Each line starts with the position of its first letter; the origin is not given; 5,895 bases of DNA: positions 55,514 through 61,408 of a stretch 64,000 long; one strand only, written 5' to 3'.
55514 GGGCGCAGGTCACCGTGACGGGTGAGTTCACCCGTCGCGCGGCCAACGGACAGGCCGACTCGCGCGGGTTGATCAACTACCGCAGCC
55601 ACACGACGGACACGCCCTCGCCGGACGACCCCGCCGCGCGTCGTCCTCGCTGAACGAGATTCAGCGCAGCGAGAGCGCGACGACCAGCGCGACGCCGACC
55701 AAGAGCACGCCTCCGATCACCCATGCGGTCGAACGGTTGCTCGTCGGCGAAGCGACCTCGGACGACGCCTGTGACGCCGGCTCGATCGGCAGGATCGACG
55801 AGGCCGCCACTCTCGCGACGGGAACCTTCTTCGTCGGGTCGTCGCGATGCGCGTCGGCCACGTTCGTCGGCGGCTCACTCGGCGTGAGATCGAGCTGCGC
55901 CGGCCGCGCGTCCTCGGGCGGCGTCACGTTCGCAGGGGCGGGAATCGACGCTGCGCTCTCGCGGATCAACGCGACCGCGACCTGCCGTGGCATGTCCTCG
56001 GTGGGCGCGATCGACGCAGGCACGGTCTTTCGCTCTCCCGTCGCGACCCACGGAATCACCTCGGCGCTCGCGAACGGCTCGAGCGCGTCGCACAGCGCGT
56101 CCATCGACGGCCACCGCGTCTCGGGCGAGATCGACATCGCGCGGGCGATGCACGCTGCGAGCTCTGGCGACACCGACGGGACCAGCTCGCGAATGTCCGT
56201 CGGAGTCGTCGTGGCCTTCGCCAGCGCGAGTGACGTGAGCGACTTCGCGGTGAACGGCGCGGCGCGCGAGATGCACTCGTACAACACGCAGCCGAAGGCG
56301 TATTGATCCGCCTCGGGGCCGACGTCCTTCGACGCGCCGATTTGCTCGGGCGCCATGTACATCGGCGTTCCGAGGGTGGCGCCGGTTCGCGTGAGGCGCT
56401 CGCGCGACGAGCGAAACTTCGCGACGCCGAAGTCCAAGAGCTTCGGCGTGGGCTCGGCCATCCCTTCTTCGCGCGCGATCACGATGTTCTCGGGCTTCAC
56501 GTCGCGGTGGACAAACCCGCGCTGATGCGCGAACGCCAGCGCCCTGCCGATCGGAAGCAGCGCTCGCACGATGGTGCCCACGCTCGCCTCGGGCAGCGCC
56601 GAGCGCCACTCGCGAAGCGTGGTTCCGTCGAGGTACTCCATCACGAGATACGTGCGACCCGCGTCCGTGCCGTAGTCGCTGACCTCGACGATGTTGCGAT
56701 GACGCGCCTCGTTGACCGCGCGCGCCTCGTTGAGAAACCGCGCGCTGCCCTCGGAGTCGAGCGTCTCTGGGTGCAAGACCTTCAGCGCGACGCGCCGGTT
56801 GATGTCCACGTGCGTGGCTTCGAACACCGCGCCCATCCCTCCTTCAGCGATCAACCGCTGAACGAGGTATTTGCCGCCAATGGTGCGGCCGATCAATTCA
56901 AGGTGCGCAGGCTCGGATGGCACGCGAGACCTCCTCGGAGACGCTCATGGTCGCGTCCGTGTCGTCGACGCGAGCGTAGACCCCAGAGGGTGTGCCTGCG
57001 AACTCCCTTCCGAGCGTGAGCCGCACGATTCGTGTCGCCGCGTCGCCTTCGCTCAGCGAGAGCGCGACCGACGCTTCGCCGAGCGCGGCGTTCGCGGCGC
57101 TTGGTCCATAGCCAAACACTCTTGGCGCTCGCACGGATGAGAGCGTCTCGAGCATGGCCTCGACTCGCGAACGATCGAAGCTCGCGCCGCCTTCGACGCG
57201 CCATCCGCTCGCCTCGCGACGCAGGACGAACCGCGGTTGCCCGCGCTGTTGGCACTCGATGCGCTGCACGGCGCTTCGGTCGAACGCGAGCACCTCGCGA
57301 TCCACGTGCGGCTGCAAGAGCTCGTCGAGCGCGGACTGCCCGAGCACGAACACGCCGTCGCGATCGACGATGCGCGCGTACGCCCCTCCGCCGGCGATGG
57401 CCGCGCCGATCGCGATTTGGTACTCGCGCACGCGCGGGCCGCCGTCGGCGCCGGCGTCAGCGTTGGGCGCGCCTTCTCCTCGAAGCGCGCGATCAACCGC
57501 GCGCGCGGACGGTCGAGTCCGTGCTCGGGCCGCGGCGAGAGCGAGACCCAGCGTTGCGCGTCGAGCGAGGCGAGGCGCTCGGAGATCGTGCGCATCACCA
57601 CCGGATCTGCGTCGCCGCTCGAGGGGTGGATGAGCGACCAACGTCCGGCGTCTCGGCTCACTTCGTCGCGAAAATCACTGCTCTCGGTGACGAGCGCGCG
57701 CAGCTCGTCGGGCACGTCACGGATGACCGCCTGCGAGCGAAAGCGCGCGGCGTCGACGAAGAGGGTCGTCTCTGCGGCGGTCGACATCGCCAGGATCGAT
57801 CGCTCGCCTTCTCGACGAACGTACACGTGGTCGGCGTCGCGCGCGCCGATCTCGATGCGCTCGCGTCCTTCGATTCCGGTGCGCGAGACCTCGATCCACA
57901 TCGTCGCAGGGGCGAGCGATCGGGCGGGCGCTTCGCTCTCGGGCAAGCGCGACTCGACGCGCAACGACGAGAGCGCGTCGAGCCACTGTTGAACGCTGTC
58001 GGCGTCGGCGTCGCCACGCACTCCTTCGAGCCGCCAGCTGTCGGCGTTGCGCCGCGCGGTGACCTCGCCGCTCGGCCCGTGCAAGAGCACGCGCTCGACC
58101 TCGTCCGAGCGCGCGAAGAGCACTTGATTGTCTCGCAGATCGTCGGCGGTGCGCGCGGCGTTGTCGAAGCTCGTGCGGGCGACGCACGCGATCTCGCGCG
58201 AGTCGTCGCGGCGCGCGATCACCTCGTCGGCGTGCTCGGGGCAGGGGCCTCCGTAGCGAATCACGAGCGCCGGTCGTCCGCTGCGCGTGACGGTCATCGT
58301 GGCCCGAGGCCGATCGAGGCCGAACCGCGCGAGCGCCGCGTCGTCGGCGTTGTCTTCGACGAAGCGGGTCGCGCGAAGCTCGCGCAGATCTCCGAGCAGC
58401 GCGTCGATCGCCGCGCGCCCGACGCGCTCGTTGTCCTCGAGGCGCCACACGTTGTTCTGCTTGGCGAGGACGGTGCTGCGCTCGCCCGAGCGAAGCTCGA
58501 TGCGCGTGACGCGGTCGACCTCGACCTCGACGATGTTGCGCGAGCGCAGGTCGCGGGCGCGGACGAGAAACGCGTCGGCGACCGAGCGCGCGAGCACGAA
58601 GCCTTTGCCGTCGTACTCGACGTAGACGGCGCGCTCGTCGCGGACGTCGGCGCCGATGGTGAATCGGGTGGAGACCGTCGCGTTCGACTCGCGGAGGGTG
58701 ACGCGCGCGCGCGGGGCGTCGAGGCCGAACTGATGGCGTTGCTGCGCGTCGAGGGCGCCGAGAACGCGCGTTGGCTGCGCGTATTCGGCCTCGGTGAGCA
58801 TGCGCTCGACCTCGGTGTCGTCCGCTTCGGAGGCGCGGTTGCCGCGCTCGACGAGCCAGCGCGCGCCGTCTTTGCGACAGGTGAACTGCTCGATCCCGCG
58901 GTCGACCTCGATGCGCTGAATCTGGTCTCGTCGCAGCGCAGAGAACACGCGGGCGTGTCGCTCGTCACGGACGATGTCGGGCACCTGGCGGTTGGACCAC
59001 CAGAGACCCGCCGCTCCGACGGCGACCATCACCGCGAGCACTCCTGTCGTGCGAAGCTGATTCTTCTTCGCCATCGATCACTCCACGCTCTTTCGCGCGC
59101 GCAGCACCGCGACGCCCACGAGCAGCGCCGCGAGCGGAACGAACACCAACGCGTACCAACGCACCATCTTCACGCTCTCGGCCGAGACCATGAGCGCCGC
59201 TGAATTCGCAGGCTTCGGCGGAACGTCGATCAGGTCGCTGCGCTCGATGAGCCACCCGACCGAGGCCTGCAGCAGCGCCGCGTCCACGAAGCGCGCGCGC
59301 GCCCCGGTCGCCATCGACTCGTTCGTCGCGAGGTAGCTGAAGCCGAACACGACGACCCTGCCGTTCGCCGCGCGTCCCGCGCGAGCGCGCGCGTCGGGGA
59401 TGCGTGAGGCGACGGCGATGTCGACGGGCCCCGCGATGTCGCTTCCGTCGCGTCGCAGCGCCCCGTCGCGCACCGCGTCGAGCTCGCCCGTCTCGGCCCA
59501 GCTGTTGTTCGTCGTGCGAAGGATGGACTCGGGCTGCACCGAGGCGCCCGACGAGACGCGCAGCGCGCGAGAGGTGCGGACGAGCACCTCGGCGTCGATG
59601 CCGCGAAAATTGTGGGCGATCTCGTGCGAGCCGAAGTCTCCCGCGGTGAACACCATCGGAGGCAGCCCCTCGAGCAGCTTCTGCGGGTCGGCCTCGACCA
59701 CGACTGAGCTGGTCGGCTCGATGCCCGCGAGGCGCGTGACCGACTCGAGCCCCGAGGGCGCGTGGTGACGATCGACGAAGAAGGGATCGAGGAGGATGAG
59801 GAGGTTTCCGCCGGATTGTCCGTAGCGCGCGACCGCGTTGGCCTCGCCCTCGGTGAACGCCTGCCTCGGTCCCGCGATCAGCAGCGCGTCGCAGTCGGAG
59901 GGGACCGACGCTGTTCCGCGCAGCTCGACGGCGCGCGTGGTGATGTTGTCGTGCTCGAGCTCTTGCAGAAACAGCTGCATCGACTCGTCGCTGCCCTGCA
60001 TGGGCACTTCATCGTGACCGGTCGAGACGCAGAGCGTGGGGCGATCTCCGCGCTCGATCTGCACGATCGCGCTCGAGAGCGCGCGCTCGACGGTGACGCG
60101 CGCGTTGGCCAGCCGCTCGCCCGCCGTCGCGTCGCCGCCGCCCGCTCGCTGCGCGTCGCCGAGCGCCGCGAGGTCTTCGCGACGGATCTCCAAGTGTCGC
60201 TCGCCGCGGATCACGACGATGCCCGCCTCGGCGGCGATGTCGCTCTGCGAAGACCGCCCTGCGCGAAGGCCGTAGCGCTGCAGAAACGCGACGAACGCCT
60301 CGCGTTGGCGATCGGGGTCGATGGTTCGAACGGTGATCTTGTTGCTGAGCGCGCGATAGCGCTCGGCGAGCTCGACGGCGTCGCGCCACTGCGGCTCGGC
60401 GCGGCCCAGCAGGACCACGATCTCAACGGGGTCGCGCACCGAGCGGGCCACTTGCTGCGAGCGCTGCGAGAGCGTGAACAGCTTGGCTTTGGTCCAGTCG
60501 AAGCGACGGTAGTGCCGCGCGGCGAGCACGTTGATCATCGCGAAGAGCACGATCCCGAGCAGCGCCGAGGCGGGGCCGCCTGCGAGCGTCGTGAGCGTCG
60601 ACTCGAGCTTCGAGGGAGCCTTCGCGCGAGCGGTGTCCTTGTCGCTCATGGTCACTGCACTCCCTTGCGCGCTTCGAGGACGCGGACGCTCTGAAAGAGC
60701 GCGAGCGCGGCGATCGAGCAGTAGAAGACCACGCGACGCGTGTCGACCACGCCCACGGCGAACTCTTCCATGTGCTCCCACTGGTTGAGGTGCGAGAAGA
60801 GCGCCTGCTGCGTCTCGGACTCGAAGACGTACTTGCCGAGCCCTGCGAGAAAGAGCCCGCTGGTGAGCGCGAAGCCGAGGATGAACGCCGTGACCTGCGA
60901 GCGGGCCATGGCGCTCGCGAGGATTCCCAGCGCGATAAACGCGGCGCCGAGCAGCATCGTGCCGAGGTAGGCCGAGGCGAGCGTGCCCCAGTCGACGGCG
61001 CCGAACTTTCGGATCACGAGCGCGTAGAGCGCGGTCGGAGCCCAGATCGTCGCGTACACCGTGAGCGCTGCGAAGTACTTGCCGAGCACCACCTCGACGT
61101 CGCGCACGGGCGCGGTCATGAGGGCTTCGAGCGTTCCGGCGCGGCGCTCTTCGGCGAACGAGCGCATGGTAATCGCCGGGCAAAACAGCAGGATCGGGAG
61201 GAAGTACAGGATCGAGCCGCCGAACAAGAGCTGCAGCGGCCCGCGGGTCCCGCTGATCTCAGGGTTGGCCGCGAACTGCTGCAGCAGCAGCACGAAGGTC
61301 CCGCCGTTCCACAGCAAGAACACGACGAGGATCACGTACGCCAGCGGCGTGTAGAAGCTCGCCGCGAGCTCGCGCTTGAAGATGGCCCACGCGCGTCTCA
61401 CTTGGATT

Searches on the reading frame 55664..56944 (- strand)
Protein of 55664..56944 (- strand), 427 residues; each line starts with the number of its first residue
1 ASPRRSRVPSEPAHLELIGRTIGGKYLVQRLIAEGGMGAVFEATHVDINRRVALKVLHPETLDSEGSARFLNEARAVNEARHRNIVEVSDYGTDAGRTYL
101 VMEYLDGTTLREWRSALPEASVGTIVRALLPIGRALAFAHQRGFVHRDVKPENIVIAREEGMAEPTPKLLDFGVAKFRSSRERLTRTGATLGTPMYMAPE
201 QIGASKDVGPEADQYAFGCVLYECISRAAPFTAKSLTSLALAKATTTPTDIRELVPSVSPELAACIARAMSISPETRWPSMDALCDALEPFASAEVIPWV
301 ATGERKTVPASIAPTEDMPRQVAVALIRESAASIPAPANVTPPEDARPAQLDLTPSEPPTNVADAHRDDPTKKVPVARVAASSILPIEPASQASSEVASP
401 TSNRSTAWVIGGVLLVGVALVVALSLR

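Call 82: search_protein_families(library=pfam, proteins=[window:55664-56944:-], max_evalue=0.05)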
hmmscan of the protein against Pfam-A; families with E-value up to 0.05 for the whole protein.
window:55664-56944:- (427 aa): 6 families
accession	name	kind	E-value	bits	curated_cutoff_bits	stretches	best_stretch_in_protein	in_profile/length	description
PF00069.31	Pkinase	-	7.2e-46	157.1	31.7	1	28-284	3-258/263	Protein kinase domain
PF07714.23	PK_Tyr_Ser-Thr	-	1.3e-28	100.4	23.1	1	29-286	4-256/258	Protein tyrosine and serine/threonine kinase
PF03109.22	ABC1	-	2.2e-06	27.5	22.9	1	96-183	141-222/244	ABC1 atypical kinase-like domain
PF01636.29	APH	-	2e-05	24.9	23.2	1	40-130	13-101/239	Phosphotransferase enzyme family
PF17667.7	Pkinase_fungal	-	0.0011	18.2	24.1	1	140-200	304-363/387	Fungal protein kinase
PF06293.20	Kdo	-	0.012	15.5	21.3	1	97-183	91-177/207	Lipopolysaccharide kinase (Kdo/WaaP) family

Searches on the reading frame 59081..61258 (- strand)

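Call 58: search_protein_families(library=pfam, proteins=[window:59081-61258:-], max_evalue=0.001)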
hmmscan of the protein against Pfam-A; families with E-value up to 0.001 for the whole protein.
window:59081-61258:- (726 aa): 3 families
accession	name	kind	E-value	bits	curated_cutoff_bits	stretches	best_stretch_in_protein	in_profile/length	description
PF09822.16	ABC_transp_aux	-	5.8e-21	75.4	34.7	1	406-648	1-263/288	ABC-type uncharacterized transport system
PF23357.1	DUF7088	-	2.7e-09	37.6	27.8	1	258-333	2-82/105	Domain of unknown function (DUF7088)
PF14258.12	DUF4350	-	4.9e-06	27.4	30.4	1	434-658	16-177/181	Domain of unknown function (DUF4350)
